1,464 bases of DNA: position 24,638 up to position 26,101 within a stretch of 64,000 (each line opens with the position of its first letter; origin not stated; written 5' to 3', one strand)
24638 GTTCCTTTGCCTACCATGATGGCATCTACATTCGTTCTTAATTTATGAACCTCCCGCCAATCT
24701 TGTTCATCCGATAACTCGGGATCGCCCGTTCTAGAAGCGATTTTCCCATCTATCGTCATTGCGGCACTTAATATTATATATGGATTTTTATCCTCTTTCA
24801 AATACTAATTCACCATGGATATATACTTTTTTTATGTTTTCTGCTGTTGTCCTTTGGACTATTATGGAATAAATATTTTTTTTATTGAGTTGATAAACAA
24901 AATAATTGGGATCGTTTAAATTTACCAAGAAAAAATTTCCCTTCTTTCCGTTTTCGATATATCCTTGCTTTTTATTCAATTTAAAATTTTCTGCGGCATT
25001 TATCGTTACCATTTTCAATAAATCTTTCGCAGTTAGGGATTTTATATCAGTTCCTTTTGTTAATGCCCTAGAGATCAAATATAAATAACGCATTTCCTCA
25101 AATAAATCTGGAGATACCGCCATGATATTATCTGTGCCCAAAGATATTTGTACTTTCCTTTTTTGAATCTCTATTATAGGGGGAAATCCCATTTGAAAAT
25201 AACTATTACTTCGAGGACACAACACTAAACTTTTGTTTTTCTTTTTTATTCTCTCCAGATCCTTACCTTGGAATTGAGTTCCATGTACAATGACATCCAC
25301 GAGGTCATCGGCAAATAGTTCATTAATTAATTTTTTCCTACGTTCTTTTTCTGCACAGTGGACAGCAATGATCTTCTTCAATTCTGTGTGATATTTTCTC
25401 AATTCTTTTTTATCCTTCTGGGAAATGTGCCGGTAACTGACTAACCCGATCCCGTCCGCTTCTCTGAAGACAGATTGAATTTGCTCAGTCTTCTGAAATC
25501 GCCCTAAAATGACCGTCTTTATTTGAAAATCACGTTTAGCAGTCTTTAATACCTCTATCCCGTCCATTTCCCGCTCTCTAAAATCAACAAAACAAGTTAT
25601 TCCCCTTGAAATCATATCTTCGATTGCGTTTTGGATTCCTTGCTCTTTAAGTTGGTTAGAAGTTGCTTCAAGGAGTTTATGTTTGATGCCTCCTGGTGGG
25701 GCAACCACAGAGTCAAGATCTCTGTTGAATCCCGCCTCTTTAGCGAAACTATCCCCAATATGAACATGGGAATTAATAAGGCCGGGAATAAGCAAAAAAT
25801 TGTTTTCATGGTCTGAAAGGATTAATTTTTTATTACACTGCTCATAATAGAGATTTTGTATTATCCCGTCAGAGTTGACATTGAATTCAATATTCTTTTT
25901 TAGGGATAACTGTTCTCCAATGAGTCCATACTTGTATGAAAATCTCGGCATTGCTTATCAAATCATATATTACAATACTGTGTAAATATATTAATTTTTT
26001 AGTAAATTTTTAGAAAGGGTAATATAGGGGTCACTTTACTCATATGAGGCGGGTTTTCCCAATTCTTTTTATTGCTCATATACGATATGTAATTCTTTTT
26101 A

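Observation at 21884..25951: A COG0402-type deaminase translationally coupled to the archaeal riboflavin-pathway reductase and CofG/CofH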

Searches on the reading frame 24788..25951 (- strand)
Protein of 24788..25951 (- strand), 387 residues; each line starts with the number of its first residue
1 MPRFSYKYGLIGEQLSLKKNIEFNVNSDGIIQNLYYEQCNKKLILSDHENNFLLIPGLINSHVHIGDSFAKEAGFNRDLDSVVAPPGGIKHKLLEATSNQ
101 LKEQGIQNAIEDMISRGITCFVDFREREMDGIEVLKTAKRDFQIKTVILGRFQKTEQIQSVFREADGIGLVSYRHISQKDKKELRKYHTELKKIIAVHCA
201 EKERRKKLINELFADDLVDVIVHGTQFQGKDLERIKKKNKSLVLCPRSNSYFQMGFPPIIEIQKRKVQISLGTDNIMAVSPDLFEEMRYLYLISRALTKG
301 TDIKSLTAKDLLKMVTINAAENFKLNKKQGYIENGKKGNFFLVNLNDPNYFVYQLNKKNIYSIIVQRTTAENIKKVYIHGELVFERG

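Call 3: search_protein_families(library=pfam, proteins=[window:24788-25951:-])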
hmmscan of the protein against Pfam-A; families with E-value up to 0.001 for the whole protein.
window:24788-25951:- (387 aa): 2 families
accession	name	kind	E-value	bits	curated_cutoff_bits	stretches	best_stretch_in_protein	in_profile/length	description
PF01979.26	Amidohydro_1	-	2.3e-40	139.3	25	1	54-383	2-345/345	Amidohydrolase family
PF07969.17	Amidohydro_3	-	6.8e-08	32.8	29.7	1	198-384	281-472/472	Amidohydrolase family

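Call 4: search_protein_families(library=ncbifam, proteins=[window:24788-25951:-])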
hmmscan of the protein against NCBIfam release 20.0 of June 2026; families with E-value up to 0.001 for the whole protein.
window:24788-25951:- (387 aa): 33 families (the best 25 are shown)
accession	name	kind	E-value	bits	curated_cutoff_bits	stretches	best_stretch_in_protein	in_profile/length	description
NF005552.0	PRK07213.1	equivalog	7.6e-81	271.9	294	1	10-379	10-378/382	chlorohydrolase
NF006549.0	PRK09045.1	equivalog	6.3e-29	100.9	540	1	220-385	256-416/444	TRZ/ATZ family hydrolase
NF006056.0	PRK08204.1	subfamily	5.8e-24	84.7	391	1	188-386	211-418/449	hypothetical protein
NF006269.1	PRK08418.1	equivalog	1.6e-23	83.1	320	2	215-382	252-406/408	aminofutalosine deaminase family hydrolase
NF004995.0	PRK06380.1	subfamily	2.7e-22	79.4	567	2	210-383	236-398/418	metal-dependent hydrolase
NF005557.0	PRK07228.1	equivalog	8.2e-21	74.2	522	1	219-386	251-415/445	5'-deoxyadenosine deaminase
TIGR02967.1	guan_deamin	equivalog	1e-20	74.1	375.4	1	220-380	242-401/401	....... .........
NF005211.0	PRK06687.1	equivalog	7.7e-19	67.8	703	1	206-387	235-412/419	TRZ/ATZ family protein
NF006252.0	PRK08393.1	equivalog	3.9e-17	62.4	617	1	182-383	192-398/424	N-ethylammeline chlorohydrolase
NF005540.0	PRK07203.1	equivalog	1.1e-16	60.6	444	1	193-385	219-415/444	putative aminohydrolase SsnA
NF004701.0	PRK06038.1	equivalog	1.2e-16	60.5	609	1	220-381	245-399/432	N-ethylammeline chlorohydrolase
TIGR03314.1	Se_ssnA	subfamily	1.8e-15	56.8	455.5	1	193-386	227-415/441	putative selenium metabolism protein SsnA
NF006681.0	PRK09229.1-2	equivalog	7e-15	54.7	362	1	220-385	268-426/451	formimidoylglutamate deiminase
NF006679.0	PRK09228.1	subfamily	1.1e-14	54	351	1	220-385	267-431/433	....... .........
NF006055.0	PRK08203.1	equivalog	1.9e-14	53.1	532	1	222-385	272-427/455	8-oxo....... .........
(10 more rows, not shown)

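Call 6: search_solved_structures(query=window:24788-25951:-, max_evalue=0.00001, show_alignments=2)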
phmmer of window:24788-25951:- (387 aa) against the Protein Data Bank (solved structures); distinct sequences matched with E-value up to 0.00001: 8.
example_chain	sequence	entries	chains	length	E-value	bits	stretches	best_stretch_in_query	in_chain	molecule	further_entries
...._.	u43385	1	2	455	2.2e-13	53.3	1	219-367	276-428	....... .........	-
2uz9_A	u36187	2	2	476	2.4e-13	53.2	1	219-367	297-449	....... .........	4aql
4dyk_A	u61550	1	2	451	5.7e-13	51.9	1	221-345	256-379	AMIDOHYDROLASE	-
4gbd_A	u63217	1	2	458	6e-13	51.8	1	221-345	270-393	Putative uncharacterized protein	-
3lnp_A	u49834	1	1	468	1.9e-12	50.2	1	198-348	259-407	Amidohydrolase family Protein OLEI01672_1_465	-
4v1x_A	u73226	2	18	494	2.5e-12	49.8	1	221-385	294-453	ATRAZINE CHLOROHYDROLASE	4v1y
4dzh_A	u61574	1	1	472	4e-10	42.5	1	220-346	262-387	AMIDOHYDROLASE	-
6ohb_A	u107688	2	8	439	1.4e-06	30.9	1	220-386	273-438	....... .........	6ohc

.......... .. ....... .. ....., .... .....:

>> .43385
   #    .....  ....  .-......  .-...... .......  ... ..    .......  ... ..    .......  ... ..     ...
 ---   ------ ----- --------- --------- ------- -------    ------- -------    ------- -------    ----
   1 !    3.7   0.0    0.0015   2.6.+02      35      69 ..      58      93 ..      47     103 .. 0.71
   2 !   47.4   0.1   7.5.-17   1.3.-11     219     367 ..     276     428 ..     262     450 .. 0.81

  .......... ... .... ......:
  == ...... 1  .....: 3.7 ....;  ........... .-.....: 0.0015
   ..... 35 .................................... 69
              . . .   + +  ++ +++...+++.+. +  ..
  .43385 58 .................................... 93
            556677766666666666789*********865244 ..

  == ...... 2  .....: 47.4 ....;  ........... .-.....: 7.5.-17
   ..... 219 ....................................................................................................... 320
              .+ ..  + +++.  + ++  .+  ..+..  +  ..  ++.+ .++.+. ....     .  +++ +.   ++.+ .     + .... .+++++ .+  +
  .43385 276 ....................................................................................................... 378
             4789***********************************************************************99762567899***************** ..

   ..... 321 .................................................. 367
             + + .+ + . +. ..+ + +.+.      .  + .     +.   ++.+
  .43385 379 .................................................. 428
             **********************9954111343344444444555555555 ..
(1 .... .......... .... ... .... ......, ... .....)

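Call 15: find_homologous_proteins(query=window:24788-25951:-, max_evalue=1e-10)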
Query window:24788-25951:- (387 aa): 1164 proteins with E <= 1e-10 among 6484 candidates; the best 120 are listed.
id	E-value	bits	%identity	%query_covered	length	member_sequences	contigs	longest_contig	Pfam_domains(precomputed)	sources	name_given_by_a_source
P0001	2.0e-252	855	100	100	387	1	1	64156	PF07969.18,PF01979.27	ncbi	ncbi:MAG: amidohydrolase family protein [Promethearchaeia archaeon]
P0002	1.9e-162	559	67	99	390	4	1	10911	PF07969.18,PF01979.27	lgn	-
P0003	5.3e-144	498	70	82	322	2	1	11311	PF01979.27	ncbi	ncbi:MAG: amidohydrolase family protein, partial [Promethearchaeia archaeon]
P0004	3.0e-136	472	59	98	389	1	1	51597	PF07969.18,PF01979.27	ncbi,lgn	-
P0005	2.6e-132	459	55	98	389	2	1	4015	PF07969.18,PF01979.27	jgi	jgi:cytosine/adenosine deaminase-related metal-dependent hydrolase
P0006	6.1e-132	458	54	98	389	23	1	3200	PF07969.18,PF01979.27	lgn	-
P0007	2.8e-131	456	55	100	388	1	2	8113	PF07969.18,PF01979.27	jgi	jgi:cytosine/adenosine deaminase-related metal-dependent hydrolase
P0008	4.0e-131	456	54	98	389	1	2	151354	PF07969.18,PF01979.27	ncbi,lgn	-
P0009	3.9e-130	452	54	100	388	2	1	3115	PF07969.18,PF01979.27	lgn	-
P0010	4.3e-130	452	57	98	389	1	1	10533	PF07969.18,PF01979.27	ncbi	-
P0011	8.4e-130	451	57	98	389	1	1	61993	PF07969.18,PF01979.27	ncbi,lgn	-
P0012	3.4e-129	449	56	98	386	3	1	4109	PF07969.18,PF01979.27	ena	-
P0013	4.1e-129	449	56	100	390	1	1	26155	PF07969.18,PF01979.27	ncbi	-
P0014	6.7e-129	448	56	98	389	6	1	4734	PF07969.18,PF01979.27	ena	-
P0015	9.0e-129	448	56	98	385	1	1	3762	PF07969.18,PF01979.27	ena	-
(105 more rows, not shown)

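Call 27: search_protein_representatives(protein=window:24788-25951:-)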
Query: 387 residues. Proteins with E-value up to 0.001 (for the whole library): 3765; up to 1e-10: 828; up to 1e-30: 133. The best 150 are listed.
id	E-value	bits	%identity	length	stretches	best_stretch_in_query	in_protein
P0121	8.3e-118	410.0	53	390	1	7-386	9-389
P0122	4.7e-95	335.2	47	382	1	8-386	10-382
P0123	1.5e-74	267.7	40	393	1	5-386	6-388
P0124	9.6e-70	251.9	55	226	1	163-386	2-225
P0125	3.2e-65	237.0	38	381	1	10-385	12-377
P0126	3.4e-65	236.9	52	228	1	4-226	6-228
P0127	2.2e-63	231.0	37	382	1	4-386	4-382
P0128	5.1e-61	223.2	38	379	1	6-385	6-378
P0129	1.4e-60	221.8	36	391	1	4-384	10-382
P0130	2.4e-59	217.7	35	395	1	10-383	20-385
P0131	1.5e-58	215.1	36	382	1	8-384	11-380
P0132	1.3e-57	211.9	37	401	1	8-383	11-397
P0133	3.3e-57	210.6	36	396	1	51-384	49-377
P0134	1.6e-53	198.6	39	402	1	52-384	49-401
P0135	4.5e-51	190.5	37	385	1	9-349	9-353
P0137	4.1e-48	180.7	35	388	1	1-382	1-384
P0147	2.1e-44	168.5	39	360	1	51-382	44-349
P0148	5.9e-44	167.1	37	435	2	169-384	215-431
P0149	7.7e-44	166.7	38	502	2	178-386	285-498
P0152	7.1e-43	163.5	32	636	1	10-386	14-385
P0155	1.2e-42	162.8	34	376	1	6-371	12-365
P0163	4.5e-40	154.3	36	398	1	27-386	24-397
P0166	1.1e-39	153.0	36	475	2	215-385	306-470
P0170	3.7e-39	151.3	35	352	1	50-375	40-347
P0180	7.4e-38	147.0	34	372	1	50-382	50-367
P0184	1.6e-37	145.9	35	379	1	12-367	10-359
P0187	2.5e-37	145.2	34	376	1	7-341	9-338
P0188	2.8e-37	145.1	35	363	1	49-381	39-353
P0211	8.6e-34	133.6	33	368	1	28-320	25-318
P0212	1.1e-33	133.3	33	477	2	209-383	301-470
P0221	4.9e-33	131.1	32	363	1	7-336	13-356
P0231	3.4e-32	128.3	30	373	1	52-380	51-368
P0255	3.6e-30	121.7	36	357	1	51-366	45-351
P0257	4.5e-30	121.4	33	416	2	52-154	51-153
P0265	1.2e-29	120.0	32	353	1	53-291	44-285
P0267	1.6e-29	119.6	34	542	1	44-319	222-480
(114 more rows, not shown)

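Call 28: list_cluster_members(proteins=[P0122, P0123, P0125, P0127, P0128, P0129, P0130, P0131, P0132, P0137])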
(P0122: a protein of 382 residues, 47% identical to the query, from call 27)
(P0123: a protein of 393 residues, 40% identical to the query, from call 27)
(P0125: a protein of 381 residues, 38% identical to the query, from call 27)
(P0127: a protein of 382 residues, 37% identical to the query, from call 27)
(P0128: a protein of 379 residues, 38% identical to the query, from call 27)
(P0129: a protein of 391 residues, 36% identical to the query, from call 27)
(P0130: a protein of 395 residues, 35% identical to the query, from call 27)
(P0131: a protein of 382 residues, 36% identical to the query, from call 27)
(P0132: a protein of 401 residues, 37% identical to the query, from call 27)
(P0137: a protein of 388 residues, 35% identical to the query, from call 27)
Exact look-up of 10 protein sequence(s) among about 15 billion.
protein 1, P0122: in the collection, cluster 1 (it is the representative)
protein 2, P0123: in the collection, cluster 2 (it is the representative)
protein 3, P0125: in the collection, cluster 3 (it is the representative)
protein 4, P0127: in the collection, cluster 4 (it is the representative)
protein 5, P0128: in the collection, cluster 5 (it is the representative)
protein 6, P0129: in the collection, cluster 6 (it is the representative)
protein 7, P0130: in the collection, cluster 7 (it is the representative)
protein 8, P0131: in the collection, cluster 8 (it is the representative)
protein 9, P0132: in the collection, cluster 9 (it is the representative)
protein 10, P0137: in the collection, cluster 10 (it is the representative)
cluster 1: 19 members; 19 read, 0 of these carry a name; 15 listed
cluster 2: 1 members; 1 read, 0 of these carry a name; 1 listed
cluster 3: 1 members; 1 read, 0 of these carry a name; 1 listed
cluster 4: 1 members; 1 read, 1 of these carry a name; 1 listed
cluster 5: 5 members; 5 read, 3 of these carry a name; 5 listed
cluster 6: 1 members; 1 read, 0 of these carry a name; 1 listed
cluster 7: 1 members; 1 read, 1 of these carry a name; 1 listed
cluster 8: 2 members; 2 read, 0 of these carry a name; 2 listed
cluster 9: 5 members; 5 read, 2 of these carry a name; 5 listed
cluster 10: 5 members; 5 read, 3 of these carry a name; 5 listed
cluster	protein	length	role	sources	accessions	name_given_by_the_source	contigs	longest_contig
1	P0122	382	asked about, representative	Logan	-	-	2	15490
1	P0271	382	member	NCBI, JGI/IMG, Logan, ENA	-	-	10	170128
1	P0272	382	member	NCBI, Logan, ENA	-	-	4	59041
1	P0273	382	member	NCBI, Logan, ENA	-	-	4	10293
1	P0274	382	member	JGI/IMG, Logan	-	-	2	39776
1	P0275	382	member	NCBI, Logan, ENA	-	-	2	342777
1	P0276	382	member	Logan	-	-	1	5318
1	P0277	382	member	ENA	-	-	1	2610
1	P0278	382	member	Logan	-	-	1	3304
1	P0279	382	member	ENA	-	-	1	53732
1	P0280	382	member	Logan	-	-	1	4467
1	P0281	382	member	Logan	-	-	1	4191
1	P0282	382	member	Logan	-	-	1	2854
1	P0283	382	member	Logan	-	-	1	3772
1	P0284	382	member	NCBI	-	-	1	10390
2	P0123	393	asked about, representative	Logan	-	-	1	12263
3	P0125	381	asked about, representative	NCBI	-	-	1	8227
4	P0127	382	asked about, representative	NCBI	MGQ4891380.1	MAG: amidohydrolase family protein [Candidatus Njordarchaeia archaeon]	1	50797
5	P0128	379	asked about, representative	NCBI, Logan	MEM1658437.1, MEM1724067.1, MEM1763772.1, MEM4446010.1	MAG: amidohydrolase family protein [Candidatus Jordarchaeales archaeon]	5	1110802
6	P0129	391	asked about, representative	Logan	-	-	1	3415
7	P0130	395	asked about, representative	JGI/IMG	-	cytosine/adenosine deaminase-related metal-dependent hydrolase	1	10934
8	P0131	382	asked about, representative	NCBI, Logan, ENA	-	-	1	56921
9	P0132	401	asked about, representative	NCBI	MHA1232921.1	MAG: amidohydrolase family protein [Candidatus Helarchaeota archaeon]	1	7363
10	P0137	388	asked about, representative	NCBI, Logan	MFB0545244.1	MAG: amidohydrolase family protein [Asgard group archaeon]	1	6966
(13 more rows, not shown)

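Call 33: find_related_loci(query=A2, collection=genome_contigs, flank=6000)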
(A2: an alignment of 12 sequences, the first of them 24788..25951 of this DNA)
Query A2 (387 aa) in genome_contigs; peptide patterns used: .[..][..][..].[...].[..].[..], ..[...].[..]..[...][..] (x = any residue, [..] = any of these).
600 stretches matched a pattern (row limit reached: there are more); 315 encode a relative of the query (tblastn E <= 1e-3); the best 80 are kept; 80 distinct loci.
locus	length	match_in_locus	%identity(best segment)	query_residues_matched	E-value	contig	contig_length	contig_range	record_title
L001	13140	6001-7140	55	7-386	7e-132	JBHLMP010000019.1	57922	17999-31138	MAG: Promethearchaeota archaeon isolate DZ2M.348 DZ2M.348@1281, whole genome shotgun sequence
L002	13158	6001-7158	53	3-386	1e-128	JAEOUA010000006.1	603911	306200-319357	MAG: Promethearchaeota archaeon isolate YT6_002 k127_42482427, whole genome shotgun sequence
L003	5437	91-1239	50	4-386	1e-125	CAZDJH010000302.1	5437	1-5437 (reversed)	MAG TPA_asm: uncultured archaeon isolate SRP141376_co4_317 genome assembly, contig: NODE_24427_length_5437_cov_4.090858,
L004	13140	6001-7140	53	8-386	5e-124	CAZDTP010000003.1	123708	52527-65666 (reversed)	MAG TPA_asm: uncultured archaeon isolate SRP214966_co7_76 genome assembly, contig: NODE_46_length_123708_cov_24.349729,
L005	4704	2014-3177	54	1-386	5e-125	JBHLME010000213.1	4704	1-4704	MAG: Promethearchaeota archaeon isolate DZ2M.219 DZ2M.219@82756, whole genome shotgun sequence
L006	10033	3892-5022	37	28-384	6e-70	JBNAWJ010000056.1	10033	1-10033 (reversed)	MAG: Nitrososphaerales archaeon isolate Kamch4342-D-MF-061 bin18.fa-56, whole genome shotgun sequence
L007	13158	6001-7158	31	2-385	9e-64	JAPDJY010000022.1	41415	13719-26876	MAG: Thermoproteota archaeon isolate S9B3_HD70 c_000000000327, whole genome shotgun sequence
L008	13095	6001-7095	36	10-383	2e-59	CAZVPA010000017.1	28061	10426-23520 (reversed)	MAG TPA_asm: uncultured Nitrososphaerota archaeon isolate SRP141552_co1_93 genome assembly, contig: NODE_611_length_2806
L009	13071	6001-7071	31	52-386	1e-58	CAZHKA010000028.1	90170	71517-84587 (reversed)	MAG TPA_asm: uncultured Candidatus Bathyarchaeia archaeon isolate SRP140028_co1_632 genome assembly, contig: k141_546466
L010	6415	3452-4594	31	19-383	4e-57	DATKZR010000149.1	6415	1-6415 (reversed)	MAG TPA_asm: Nitrosopumilaceae archaeon isolate SMAG_U14250 k141_3601879, whole genome shotgun sequence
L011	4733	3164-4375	31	3-383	6e-56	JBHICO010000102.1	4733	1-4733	MAG: Nitrososphaerales archaeon isolate bea2_sp1_bin.4 NODE_3758_length_4733_cov_3.697520, whole genome shotgun sequence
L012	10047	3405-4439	35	50-383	2e-55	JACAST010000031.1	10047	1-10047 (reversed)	Marine Group I thaumarchaeote strain N8 AC-661-N08_C743180, whole genome shotgun sequence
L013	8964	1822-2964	31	20-383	3e-55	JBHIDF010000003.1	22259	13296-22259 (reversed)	MAG: Nitrosopumilaceae archaeon isolate Baj_3_bin.15 NODE_177_length_22259_cov_40.703792, whole genome shotgun sequence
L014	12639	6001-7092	33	52-383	1e-54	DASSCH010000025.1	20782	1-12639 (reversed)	MAG TPA_asm: Nitrososphaeraceae archaeon isolate SMAG_U916 k141_295077, whole genome shotgun sequence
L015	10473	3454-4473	35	50-386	1e-54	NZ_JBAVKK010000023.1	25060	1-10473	MAG: Methanobacterium sp. isolate MFD05686_ilm_asm_bin15 k127_254692, whole genome shotgun sequence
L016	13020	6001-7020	34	50-386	4e-54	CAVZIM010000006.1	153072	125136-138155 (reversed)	MAG: uncultured Methanobacteriaceae archaeon isolate MFD01716.bin.1.165 genome assembly, contig: contig_64331, whole gen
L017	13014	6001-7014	31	53-382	1e-53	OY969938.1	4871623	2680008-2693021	MAG: uncultured Chloroflexia bacterium isolate MFD02416.bin.c.1 genome assembly, chromosome: 1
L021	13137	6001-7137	32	21-383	2e-53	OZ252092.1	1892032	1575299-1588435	MAG: Nitrosopumilus sp. isolate 1ff4eb3d-b9ef-4315-8156-e0ce16ae0cce genome assembly, chromosome: 1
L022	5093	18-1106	30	38-384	2e-53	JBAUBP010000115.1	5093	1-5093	MAG: Candidatus Bathyarchaeia archaeon isolate MFD12973_ilm_asm_bin19 k127_217975, whole genome shotgun sequence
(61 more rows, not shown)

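Call 37: search_protein_families(library=ncbifam, proteins=[P0163, P0211, P0265, P0257, P0147, P0188, P0170, P0221, L015:3322-4476:+, L021:5962-7152:+], max_evalue=1e-30)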
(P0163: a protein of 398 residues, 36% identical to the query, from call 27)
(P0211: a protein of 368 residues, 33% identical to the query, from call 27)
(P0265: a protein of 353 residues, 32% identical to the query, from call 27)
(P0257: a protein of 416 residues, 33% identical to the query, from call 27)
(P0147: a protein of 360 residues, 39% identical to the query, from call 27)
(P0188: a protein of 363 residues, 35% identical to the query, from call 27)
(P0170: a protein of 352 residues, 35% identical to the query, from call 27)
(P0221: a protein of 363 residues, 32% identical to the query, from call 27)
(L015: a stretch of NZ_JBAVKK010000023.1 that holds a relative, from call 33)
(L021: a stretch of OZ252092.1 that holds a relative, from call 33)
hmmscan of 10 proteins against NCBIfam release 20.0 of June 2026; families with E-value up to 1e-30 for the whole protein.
P0163 (398 aa): 4 families
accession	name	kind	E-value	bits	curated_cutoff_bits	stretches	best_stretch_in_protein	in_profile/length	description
NF005552.0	PRK07213.1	equivalog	1.1e-120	403.1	294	1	2-390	3-378/382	chlorohydrolase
NF004995.0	PRK06380.1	subfamily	3e-35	122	567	1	2-393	4-397/418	metal-dependent hydrolase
NF004701.0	PRK06038.1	equivalog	2.4e-33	115.5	609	1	1-392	6-399/432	N-ethylammeline chlorohydrolase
NF006252.0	PRK08393.1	equivalog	5.2e-33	114.7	617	1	1-393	3-397/424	N-ethylammeline chlorohydrolase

P0211 (368 aa): 1 family
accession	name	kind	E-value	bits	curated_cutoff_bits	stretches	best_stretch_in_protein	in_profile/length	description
NF005552.0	PRK07213.1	equivalog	7.8e-79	265.3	294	1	4-344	4-356/382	chlorohydrolase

P0265 (353 aa): 1 family
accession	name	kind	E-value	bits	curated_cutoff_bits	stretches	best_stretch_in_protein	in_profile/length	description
NF005552.0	PRK07213.1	equivalog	2.7e-58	197.7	294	1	24-312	26-334/382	chlorohydrolase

P0257 (416 aa): 1 family
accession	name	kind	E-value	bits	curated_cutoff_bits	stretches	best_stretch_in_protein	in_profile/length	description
NF005552.0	PRK07213.1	equivalog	4.3e-67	226.6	294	1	7-399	4-376/382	chlorohydrolase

P0147 (360 aa): 1 family
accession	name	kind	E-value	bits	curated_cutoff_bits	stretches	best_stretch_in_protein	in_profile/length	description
NF005552.0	PRK07213.1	equivalog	5.6e-72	242.7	294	1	181-346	219-378/382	chlorohydrolase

P0188 (363 aa): 1 family
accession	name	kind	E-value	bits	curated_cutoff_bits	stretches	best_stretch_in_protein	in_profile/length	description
NF005552.0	PRK07213.1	equivalog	4.3e-87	292.5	294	1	6-347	4-374/382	chlorohydrolase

P0170 (352 aa): 1 family
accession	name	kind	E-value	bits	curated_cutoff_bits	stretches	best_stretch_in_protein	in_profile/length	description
NF005552.0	PRK07213.1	equivalog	6.6e-92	308.3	294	1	4-349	3-376/382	chlorohydrolase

P0221 (363 aa): 1 family
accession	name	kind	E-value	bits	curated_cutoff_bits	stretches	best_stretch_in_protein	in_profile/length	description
NF005552.0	PRK07213.1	equivalog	2.8e-64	217.4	294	1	15-360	9-346/382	chlorohydrolase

L015:3322-4476:+ (384 aa): 4 families
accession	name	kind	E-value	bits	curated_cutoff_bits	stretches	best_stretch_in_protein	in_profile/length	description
NF005552.0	PRK07213.1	equivalog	5.4e-130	433.7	294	1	1-377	1-378/382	chlorohydrolase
NF004995.0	PRK06380.1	subfamily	1.7e-36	126.1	567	1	2-357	3-366/418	metal-dependent hydrolase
NF004701.0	PRK06038.1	equivalog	5.6e-36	124.2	609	1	2-352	6-366/432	N-ethylammeline chlorohydrolase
NF006252.0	PRK08393.1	equivalog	7.3e-35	120.8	617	0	189-381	193-398/424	N-ethylammeline chlorohydrolase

L021:5962-7152:+ (396 aa): 6 families
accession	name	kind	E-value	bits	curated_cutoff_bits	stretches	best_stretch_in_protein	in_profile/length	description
NF005552.0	PRK07213.1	equivalog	1e-98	330.7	294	1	1-387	2-377/382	chlorohydrolase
NF006252.0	PRK08393.1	equivalog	3.9e-36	125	617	0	197-392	196-398/424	N-ethylammeline chlorohydrolase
NF006549.0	PRK09045.1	equivalog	2.7e-33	115.3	540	0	191-391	204-413/444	TRZ/ATZ family hydrolase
NF006056.0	PRK08204.1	subfamily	7.2e-33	114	391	0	235-392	243-415/449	hypothetical protein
NF004701.0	PRK06038.1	equivalog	1e-31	110.1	609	0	207-392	209-401/432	N-ethylammeline chlorohydrolase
NF004995.0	PRK06380.1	subfamily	2e-31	109.4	567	0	2-392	4-398/418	metal-dependent hydrolase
